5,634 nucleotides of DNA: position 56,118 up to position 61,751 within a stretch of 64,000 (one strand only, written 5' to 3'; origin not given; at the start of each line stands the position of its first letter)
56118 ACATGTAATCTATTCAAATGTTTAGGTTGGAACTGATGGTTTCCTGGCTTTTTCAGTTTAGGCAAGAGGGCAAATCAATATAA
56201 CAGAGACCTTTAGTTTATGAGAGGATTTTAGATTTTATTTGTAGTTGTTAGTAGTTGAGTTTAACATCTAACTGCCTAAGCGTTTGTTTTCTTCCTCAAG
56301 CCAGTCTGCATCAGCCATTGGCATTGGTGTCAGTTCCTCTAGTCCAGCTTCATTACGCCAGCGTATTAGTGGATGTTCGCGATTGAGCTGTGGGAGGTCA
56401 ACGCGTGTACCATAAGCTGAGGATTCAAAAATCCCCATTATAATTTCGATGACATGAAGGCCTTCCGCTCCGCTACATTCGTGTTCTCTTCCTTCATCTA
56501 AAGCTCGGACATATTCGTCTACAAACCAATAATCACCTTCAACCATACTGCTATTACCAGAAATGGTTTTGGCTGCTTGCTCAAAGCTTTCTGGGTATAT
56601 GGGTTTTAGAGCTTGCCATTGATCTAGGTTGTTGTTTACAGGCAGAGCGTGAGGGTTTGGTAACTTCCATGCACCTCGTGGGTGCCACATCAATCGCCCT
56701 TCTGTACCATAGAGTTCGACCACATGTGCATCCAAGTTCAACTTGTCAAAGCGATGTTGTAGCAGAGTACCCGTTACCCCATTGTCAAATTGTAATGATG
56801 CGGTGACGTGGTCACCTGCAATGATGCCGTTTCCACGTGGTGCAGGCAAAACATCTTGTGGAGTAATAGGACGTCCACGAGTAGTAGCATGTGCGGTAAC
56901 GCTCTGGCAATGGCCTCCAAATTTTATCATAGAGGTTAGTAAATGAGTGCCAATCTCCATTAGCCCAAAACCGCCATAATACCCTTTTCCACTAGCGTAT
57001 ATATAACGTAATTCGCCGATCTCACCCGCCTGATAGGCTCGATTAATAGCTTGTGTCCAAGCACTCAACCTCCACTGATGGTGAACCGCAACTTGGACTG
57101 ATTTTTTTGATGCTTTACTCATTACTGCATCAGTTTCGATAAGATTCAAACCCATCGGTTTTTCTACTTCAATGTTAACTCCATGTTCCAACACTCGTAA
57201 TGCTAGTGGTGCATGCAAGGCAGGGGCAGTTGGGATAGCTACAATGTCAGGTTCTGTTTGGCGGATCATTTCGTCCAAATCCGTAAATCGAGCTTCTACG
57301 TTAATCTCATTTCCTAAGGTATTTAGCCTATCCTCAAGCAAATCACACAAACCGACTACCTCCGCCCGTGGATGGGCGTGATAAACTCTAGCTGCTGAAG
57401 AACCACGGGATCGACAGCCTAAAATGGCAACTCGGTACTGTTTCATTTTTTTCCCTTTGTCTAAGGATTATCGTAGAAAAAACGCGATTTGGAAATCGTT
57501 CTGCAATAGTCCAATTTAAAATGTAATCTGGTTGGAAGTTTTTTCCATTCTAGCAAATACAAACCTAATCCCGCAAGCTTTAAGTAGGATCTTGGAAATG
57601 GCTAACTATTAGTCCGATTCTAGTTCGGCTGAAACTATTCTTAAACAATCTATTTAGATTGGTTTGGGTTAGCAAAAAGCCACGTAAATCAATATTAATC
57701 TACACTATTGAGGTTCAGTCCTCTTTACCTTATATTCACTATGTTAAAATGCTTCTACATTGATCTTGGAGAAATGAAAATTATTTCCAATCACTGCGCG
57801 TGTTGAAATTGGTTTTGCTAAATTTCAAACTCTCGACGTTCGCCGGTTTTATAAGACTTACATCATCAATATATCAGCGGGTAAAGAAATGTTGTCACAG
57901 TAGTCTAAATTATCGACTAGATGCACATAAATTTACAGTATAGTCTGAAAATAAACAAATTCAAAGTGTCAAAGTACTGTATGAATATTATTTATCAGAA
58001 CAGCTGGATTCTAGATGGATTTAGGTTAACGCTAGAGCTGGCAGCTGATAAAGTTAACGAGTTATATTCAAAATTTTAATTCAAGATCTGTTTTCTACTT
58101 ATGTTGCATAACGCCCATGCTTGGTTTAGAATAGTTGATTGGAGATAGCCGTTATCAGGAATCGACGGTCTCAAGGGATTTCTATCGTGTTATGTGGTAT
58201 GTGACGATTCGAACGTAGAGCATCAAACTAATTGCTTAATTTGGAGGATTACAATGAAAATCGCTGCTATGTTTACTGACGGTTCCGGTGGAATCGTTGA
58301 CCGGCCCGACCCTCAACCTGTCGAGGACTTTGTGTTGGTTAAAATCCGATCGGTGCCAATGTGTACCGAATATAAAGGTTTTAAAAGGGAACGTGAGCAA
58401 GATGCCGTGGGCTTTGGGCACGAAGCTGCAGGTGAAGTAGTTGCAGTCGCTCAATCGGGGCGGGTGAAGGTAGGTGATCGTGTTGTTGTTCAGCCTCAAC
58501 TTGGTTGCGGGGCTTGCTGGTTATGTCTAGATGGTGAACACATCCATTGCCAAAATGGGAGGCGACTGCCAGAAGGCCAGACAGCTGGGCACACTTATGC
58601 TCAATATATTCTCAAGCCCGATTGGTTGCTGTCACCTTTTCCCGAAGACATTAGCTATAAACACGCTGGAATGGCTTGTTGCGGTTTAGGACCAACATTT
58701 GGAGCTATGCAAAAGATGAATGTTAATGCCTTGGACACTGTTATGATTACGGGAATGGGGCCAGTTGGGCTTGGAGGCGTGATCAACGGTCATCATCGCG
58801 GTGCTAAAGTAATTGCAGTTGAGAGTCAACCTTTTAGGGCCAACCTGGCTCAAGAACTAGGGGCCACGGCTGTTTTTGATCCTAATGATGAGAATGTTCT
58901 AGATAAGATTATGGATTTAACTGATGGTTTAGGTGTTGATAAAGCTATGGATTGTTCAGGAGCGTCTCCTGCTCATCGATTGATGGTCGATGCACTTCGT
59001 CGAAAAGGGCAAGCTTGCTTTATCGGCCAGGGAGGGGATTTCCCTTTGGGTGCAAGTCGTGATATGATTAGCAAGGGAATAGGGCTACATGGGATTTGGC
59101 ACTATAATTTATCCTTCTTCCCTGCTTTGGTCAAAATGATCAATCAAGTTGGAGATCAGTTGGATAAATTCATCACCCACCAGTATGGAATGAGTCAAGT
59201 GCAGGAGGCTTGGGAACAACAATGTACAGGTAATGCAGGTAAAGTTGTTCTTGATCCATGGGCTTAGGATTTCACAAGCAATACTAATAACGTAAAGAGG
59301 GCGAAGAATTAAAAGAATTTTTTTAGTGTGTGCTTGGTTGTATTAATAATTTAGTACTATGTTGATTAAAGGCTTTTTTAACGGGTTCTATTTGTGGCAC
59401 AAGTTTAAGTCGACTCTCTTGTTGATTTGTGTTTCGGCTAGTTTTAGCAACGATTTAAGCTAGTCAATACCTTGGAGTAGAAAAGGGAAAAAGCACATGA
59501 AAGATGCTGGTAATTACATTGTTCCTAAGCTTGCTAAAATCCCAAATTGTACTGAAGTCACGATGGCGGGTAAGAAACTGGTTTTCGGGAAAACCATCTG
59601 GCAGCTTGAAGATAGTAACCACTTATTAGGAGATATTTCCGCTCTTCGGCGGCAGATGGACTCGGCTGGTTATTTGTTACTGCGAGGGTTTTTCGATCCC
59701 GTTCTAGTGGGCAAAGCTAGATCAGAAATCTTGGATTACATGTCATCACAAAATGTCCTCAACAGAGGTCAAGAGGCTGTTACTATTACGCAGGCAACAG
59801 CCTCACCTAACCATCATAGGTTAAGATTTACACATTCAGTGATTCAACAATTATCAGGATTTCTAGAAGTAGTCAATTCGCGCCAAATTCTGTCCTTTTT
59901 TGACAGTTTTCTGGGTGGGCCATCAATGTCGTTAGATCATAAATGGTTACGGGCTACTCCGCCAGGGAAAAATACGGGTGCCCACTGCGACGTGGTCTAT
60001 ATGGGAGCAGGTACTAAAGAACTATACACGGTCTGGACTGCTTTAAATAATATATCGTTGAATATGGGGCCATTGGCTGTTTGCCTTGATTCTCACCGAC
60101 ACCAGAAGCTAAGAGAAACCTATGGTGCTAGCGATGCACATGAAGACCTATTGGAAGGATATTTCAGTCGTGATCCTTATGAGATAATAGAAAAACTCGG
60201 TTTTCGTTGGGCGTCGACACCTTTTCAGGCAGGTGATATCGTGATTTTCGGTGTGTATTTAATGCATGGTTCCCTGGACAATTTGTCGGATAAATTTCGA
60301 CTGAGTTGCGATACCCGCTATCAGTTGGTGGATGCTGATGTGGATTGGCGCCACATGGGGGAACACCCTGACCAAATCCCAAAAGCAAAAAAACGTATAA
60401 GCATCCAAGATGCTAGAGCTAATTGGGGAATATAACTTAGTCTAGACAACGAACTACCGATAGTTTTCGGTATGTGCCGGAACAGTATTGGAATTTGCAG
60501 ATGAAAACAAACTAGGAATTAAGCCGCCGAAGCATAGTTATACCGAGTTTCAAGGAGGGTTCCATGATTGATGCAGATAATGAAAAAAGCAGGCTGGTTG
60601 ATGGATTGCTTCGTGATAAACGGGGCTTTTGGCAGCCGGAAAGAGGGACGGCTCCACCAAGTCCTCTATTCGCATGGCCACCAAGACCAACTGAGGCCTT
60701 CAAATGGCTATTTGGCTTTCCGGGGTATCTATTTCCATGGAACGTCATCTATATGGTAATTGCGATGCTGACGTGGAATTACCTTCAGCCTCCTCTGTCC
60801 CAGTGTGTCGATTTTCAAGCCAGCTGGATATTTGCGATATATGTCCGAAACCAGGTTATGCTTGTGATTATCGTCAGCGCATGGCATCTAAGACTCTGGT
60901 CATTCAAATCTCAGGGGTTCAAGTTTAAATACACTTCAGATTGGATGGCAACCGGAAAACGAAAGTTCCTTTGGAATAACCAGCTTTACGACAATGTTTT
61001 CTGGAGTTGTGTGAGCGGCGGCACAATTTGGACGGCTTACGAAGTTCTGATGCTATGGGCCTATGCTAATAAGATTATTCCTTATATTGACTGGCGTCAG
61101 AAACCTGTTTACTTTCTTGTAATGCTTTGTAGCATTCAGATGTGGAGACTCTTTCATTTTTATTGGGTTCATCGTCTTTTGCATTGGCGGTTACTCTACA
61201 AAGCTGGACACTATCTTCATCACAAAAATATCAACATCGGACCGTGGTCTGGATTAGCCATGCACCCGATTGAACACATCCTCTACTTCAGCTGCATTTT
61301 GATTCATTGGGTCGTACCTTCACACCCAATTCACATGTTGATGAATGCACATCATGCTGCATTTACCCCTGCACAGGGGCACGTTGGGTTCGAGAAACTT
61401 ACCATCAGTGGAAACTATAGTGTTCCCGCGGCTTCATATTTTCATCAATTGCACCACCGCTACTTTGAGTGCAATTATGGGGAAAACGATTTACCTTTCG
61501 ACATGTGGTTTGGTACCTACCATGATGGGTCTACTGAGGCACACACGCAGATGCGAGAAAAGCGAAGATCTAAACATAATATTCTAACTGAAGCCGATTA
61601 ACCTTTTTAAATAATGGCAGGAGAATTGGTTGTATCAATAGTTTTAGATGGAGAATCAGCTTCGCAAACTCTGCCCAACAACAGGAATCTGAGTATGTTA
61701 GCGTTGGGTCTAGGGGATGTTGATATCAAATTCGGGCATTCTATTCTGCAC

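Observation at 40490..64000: Paralog-rich oxygenase/oxidoreductase island: 6 PhyH, 5 Gfo/Idh/MocA, TauD, fatty-acid hydroxylase, sulfatase, cupin, MDR alcohol dehydrogenase, MFS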

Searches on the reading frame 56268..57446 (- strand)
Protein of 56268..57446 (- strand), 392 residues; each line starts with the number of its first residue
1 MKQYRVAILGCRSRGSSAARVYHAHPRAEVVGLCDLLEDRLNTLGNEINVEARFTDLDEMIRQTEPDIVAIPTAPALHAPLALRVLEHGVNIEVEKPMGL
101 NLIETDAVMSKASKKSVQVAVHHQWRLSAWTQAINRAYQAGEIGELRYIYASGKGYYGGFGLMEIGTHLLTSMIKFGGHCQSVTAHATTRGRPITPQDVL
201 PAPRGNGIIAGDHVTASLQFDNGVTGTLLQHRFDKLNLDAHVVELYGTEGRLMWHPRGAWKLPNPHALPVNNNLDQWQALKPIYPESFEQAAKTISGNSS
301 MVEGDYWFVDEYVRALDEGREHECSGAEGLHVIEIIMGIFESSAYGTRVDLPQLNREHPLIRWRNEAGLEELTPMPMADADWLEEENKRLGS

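Call 6: search_protein_families(library=pfam, proteins=[window:56268-57446:-], max_evalue=0.01)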
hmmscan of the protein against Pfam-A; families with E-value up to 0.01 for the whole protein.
window:56268-57446:- (392 aa): 3 families
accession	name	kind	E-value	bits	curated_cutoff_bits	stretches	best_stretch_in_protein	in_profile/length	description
PF01408.29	GFO_IDH_MocA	-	1.5e-19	71.2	24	1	5-123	2-120/120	Oxidoreductase family, NAD-binding Rossmann fold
PF22725.1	GFO_IDH_MocA_C3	-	5.7e-09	36.5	27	1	133-252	3-123/124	GFO/IDH/MocA C-terminal domain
PF02894.22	GFO_IDH_MocA_C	-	4.9e-08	33.5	22.9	1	158-351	40-218/218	Oxidoreductase family, C-terminal alpha/beta domain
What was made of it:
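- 56268..57446 (-): Gfo3: Gfo/Idh/MocA oxidoreductase. PF01408 71 bits (call 6).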

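Call 43: search_protein_families(library=ncbifam, proteins=[window:56268-57446:-], max_evalue=0.001)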
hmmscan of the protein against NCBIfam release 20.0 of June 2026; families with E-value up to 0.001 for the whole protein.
window:56268-57446:- (392 aa): 6 families
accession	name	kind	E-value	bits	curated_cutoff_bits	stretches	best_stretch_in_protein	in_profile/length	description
NF040723.1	UDP-GlcNAcDh_Arch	equivalog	1.6e-19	70.6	450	1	5-152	2-147/302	UDP-N-acetylglucosamine 3-dehydrogenase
TIGR04380.1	myo_inos_iolG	equivalog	1.4e-18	66.9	355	1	4-149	2-148/330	inositol 2-dehydrogenase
NF052479.1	LevoglcsnDh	equivalog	2e-08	33.3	650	1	34-147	42-155/386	levoglucosan dehydrogenase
NF007574.0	PRK10206.1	equivalog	2.2e-07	30.2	352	1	55-149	55-149/345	oxidoreductase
NF058561.1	BT_2158_fam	equivalog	7.2e-07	28.1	750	1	22-151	51-182/487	glycoside 3-dehydrogenase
NF008607.0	PRK11579.1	subfamily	1.1e-06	27.8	330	1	59-150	58-149/346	oxidoreductase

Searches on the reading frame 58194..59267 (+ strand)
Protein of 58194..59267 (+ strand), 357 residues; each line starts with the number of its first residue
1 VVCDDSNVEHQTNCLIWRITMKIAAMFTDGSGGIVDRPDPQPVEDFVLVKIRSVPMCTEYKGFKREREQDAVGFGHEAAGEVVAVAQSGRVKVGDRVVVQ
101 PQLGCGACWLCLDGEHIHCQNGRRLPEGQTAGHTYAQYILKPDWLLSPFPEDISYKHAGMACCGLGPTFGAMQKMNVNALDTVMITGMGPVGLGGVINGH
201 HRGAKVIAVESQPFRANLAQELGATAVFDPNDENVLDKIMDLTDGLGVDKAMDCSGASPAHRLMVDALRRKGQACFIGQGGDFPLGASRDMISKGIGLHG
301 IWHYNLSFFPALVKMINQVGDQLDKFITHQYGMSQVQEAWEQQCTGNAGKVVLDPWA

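Call 6: search_protein_families(library=pfam, proteins=[window:58194-59267:+], max_evalue=0.01)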
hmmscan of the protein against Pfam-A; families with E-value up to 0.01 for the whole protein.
window:58194-59267:+ (357 aa): 4 families
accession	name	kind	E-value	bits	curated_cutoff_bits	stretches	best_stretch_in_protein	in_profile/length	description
PF00107.32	ADH_zinc_N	-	1.1e-20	74.3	31.8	1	190-316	1-127/129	Zinc-binding dehydrogenase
PF08240.17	ADH_N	-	6.6e-14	52.5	23.5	1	47-150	5-103/104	Alcohol dehydrogenase GroES-like domain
PF16912.11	Glu_dehyd_C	-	2.7e-06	27.5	34.9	1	181-344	32-202/211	Glucose dehydrogenase C-terminus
PF13602.12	ADH_zinc_N_2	-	0.00014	23.2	27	1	222-353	1-134/134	Zinc-binding dehydrogenase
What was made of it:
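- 58254..59267 (+): Zn-dependent MDR alcohol/polyol dehydrogenase. The likely start is MKIAAMF at 58254; the longest ORF starts at 58194. PF00107 and PF08240 (call 6).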

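Call 43: search_protein_families(library=ncbifam, proteins=[window:58254-59267:+], max_evalue=0.001)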
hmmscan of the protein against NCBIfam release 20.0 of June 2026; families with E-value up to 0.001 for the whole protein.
window:58254-59267:+ (337 aa): 21 families
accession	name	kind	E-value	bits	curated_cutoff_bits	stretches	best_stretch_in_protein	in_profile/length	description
TIGR00692.1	tdh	equivalog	2.3e-42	145.2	458.35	1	14-333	13-338/340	L-threonine 3-dehydrogenase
NF003808.0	PRK05396.1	equivalog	1.2e-38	132.9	380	1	14-334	15-339/341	L-threonine 3-dehydrogenase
NF041097.1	keto_inos_dh_IolM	equivalog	4e-35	121.2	450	1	7-333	35-387/389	scyllo-inosose 3-dehydrogenase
TIGR03451.1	mycoS_dep_FDH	equivalog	6e-28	97.7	512.9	2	135-329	151-352/358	S-(hydroxymethyl)mycothiol dehydrogenase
TIGR03989.1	Rxyl_3153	subfamily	7.6e-27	94.5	440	1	21-327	23-362/370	NDMA-dependent alcohol dehydrogenase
TIGR03366.1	HpnZ_proposed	hypoth_equivalog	6.6e-26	91.2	328.1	1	26-259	7-254/315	putative phosphonate catabolism associated alcohol dehydrogenase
NF047908.1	AldhRedAhr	equivalog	2e-21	76.3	470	1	54-334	61-334/335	NADPH-dependent aldehyde reductase Ahr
NF010344.0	PRK13771.1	subfamily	2.7e-21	75.9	349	1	14-237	15-235/334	putative alcohol dehydrogenase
NF007375.0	PRK09880.1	equivalog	2.8e-21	75.6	469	1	54-323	63-330/344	L-idonate 5-dehydrogenase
TIGR02818.1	adh_III_F_hyde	equivalog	1.1e-20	74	543.95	1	54-332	59-365/368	S-(hydroxymethyl)glutathione dehydrogenase/class III alcohol dehydrogenase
NF041172.1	AcrlCoa_red_Thmprot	equivalog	9.3e-18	64.2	500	1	13-207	14-211/334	acryloyl-CoA reductase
NF007489.0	PRK10083.1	equivalog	5.2e-17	61.8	376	1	13-322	13-322/339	Zn-dependent oxidoreductase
NF006940.0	PRK09422.1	equivalog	6.3e-17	61.5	344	1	48-258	50-260/338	alcohol dehydrogenase AdhP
TIGR03201.1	dearomat_had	equivalog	3.5e-16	59.2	338.65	1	28-324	27-337/349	6-hydroxycyclohex-1-ene-1-carbonyl-CoA dehydrogenase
TIGR02819.1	fdhA_non_GSH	equivalog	1.3e-11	43.8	636.95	1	21-237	33-267/397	formaldehyde dehydrogenase, glutathione-independent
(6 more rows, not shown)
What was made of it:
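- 58254..59267 (+): The best NCBIfam hits, threonine and scyllo-inosose dehydrogenases, are far below cutoff (call 43).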

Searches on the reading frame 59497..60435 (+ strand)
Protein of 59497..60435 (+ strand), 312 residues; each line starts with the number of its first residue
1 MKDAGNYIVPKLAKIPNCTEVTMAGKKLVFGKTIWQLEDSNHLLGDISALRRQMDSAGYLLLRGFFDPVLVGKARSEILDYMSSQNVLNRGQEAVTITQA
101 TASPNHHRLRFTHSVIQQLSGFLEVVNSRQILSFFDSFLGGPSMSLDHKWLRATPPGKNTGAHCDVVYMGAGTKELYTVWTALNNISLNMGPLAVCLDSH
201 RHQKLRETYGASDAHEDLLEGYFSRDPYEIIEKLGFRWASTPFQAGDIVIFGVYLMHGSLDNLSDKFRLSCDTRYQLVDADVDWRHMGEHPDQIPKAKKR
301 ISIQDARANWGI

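Call 6: search_protein_families(library=pfam, proteins=[window:59497-60435:+], max_evalue=0.01)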
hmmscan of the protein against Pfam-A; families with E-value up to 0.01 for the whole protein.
window:59497-60435:+ (312 aa): 1 family
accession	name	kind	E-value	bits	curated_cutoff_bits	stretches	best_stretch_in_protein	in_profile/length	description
PF05721.19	PhyH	-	1e-15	59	22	1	55-268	2-211/213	Phytanoyl-CoA dioxygenase (PhyH)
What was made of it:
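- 59497..60435 (+): PhyH5: PhyH-family dioxygenase. PF05721 59 bits (call 6).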

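Call 43: search_protein_families(library=ncbifam, proteins=[window:59497-60435:+], max_evalue=0.001)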
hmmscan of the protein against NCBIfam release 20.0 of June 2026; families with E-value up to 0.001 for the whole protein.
window:59497-60435:+ (312 aa): 1 family
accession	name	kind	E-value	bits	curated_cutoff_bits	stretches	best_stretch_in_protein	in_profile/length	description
NF045813.1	DxPntBtaHylase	equivalog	6.4e-11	42.1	550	1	34-296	5-268/285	1-deoxypentalenic acid 11-beta-hydroxylase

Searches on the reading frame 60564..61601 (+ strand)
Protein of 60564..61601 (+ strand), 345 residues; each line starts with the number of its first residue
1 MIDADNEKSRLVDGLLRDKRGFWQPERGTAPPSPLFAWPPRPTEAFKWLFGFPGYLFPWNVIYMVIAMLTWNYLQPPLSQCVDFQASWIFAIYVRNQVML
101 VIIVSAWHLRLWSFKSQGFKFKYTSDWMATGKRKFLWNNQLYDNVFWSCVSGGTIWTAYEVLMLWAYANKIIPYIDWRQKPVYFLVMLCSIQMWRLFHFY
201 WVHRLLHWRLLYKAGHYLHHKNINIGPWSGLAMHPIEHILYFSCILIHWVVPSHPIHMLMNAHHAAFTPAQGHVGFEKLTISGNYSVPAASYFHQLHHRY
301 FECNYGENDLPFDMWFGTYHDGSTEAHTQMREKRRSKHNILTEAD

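Call 6: search_protein_families(library=pfam, proteins=[window:60564-61601:+], max_evalue=0.01)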
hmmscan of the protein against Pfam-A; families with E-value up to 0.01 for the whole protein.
window:60564-61601:+ (345 aa): 1 family
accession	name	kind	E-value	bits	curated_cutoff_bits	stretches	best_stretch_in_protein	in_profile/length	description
PF04116.19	FA_hydroxylase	-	2.8e-16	60.6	31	1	193-318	6-132/132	Fatty acid hydroxylase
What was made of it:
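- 60564..61601 (+): Membrane fatty-acid hydroxylase / sterol-desaturase family protein with His boxes. PF04116 60.6 bits (call 6).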

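Call 31: find_related_loci(query=window:60564-61601:+, collection=metagenome_contigs, flank=10000)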
Query window:60564-61601:+ (345 aa) in metagenome_contigs; peptide patterns used: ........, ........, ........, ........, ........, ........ (x = any residue, [..] = any of these).
24 stretches matched a pattern; 7 encode a relative of the query (tblastn E <= 1e-3); 7 distinct loci.
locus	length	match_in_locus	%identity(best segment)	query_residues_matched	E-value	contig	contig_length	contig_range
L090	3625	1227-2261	99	1-345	0e+0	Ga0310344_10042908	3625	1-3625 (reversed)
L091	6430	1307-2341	90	1-345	0e+0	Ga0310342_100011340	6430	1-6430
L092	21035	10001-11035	87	1-345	0e+0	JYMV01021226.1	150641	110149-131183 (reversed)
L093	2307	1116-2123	74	1-336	0e+0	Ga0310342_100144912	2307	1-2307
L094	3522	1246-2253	74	1-336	0e+0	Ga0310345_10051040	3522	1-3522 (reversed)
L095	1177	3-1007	74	2-335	0e+0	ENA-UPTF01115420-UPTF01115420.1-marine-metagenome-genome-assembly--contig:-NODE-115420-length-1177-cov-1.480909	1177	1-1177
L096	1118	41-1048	65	1-339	2e-176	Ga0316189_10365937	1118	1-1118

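Call 35: search_protein_families(library=pfam, proteins=[L092:185-1279:-, L092:1445-2551:+, L092:3632-4576:+, L092:4573-5436:+, L092:5527-6417:+, L092:8196-9086:+, L092:11333-13264:-, L092:15849-16868:+, L092:17149-18099:+, L092:19618-20784:+], max_evalue=0.001)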
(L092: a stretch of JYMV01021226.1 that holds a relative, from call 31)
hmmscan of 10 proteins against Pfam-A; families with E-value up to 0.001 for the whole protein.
L092:185-1279:- (364 aa): 3 families
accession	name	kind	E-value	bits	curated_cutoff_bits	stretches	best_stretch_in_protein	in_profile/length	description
PF06071.19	YchF-GTPase_C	-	1.8e-31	108.5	27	1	279-362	1-83/84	Protein of unknown function (DUF933)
PF01926.29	MMR_HSR1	-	7.4e-10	39.4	21.9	1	2-113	1-93/113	50S ribosome-binding GTPase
PF02421.24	FeoB_N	-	3.3e-06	27.2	27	1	2-32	2-32/156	Ferrous iron transport protein B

L092:1445-2551:+ (368 aa): 2 families
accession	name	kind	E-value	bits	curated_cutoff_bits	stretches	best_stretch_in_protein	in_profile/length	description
PF07755.17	DUF1611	-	4.3e-66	222.6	25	1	151-349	2-201/201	Domain of unknown function (DUF1611_C) P-loop domain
PF17396.8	DUF1611_N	-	3.8e-29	101.3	22.6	1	53-145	3-95/95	Domain of unknown function (DUF1611_N) Rossmann-like domain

L092:3632-4576:+ (314 aa): 10 families
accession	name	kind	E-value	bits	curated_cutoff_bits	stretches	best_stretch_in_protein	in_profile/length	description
PF07478.18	Dala_Dala_lig_C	-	2.7e-54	184.2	24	1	106-306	2-204/204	D-ala D-ala ligase C-terminus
PF01820.27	Dala_Dala_lig_N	-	8.4e-22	78.4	34.6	2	54-88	87-121/121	D-ala D-ala ligase N-terminus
PF02655.19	ATP-grasp_3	-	2e-11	44.7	23.2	1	97-276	2-155/160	ATP-grasp domain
PF02786.22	CPSase_L_D2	-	1.6e-09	38.1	19.8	1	99-183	2-90/211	Carbamoyl-phosphate synthase L chain, ATP binding domain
PF13535.11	ATP-grasp_4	-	2.1e-06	27.9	27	1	137-277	2-151/160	ATP-grasp domain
PF02222.28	ATP-grasp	-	4.1e-06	27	27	1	105-263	2-149/179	ATP-grasp domain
PF14397.11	ATPgrasp_ST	-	1.8e-05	24.5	31.4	0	240-281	218-259/278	Sugar-transfer associated ATP-grasp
PF01071.24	GARS_A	-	2e-05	25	27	1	98-275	2-186/194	Phosphoribosylglycinamide synthetase, ATP-grasp (A) domain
PF03133.20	TTL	-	4.2e-05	23.4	20.1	1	236-290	220-271/292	Tubulin-tyrosine ligase family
PF05770.16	Ins134_P3_kin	-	0.00024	21.1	23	0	232-285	136-190/201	Inositol 1,3,4-trisphosphate 5/6-kinase ATP-grasp domain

L092:4573-5436:+ (287 aa): 1 family
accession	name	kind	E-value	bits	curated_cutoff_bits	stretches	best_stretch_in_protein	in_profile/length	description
PF01435.24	Peptidase_M48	-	6.9e-33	114.5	20.3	1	66-248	4-185/186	Peptidase family M48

L092:5527-6417:+ (296 aa): 6 families
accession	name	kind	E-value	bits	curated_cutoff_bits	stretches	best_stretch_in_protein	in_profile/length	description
PF03446.21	NAD_binding_2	-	3.4e-39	134.9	21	1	5-161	1-157/161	NAD binding domain of 6-phosphogluconate dehydrogenase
PF14833.11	NAD_binding_11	-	6.2e-09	36.6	30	1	167-262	1-100/122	NAD-binding of NADP-dependent 3-hydroxyisobutyrate dehydrogenase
PF02826.25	2-Hacid_dh_C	-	4.2e-08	33.2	25.1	1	2-119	35-153/178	D-isomer specific 2-hydroxyacid dehydrogenase, NAD binding domain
PF03807.23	F420_oxidored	-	1.8e-05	25.7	21.6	1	5-71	1-71/94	NADP oxidoreductase coenzyme F420-dependent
PF02737.24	3HCDH_N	-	9e-05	22.9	22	1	5-41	1-37/180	3-hydroxyacyl-CoA dehydrogenase, NAD binding domain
PF07991.19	KARI_N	-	0.00026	21.1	20.6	1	1-90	2-90/165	Acetohydroxy acid isomeroreductase, NADPH-binding domain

L092:8196-9086:+ (296 aa): 1 family
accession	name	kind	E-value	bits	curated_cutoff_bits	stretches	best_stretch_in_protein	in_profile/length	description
PF05721.19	PhyH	-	1e-12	49.2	22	1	36-240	3-209/213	Phytanoyl-CoA dioxygenase (PhyH)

L092:11333-13264:- (643 aa): 7 families
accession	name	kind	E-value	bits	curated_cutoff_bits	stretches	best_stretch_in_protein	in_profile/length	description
PF00009.33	GTP_EFTU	-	2.5e-55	187.4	26.5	1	41-231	3-187/188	Elongation factor Tu GTP binding domain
PF21018.2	BipA_C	-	7.9e-37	125.8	23.8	1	521-628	2-109/110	TypA/BipA C-terminal domain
PF00679.30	EFG_C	-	2.4e-19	69.6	27.9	1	432-515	2-85/89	Elongation factor G C-terminus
PF03144.31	GTP_EFTU_D2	-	1.3e-13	51.6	30.3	1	255-325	1-73/73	Elongation factor Tu domain 2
PF22042.2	EF-G_D2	-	2.2e-09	37.7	27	1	249-325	10-82/84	Elongation factor G domain 2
PF14492.12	EFG_III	-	8.4e-06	26.2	27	1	375-413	29-67/75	Elongation Factor G, domain III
PF01926.29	MMR_HSR1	-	2.7e-05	24.7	21.9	1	44-165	2-113/113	50S ribosome-binding GTPase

L092:15849-16868:+ (339 aa): 1 family
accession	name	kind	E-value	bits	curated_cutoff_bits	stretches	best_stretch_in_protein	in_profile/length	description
PF00150.24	Cellulase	-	1.4e-58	199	23.5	1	48-307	13-271/272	Cellulase (glycosyl hydrolase family 5)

L092:17149-18099:+ (316 aa): 1 family
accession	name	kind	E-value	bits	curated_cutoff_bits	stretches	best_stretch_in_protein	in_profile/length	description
PF00701.28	DHDPS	-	1.3e-28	100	22.1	1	9-305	2-286/289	Dihydrodipicolinate synthetase family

L092:19618-20784:+ (388 aa): 1 family
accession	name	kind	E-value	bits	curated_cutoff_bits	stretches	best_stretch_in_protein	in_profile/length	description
PF20581.3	DUF6785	-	2.4e-78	264.3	25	1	1-288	14-298/498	Family of unknown function (DUF6785)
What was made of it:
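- FAH lies among housekeeping genes in L092 (call 35). FAH is a stand-alone gene in L092 (call 35).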

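Call 43: search_protein_families(library=ncbifam, proteins=[window:60564-61601:+], max_evalue=0.001)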
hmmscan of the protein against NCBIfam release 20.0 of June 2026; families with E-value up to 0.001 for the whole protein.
window:60564-61601:+ (345 aa): 0 families
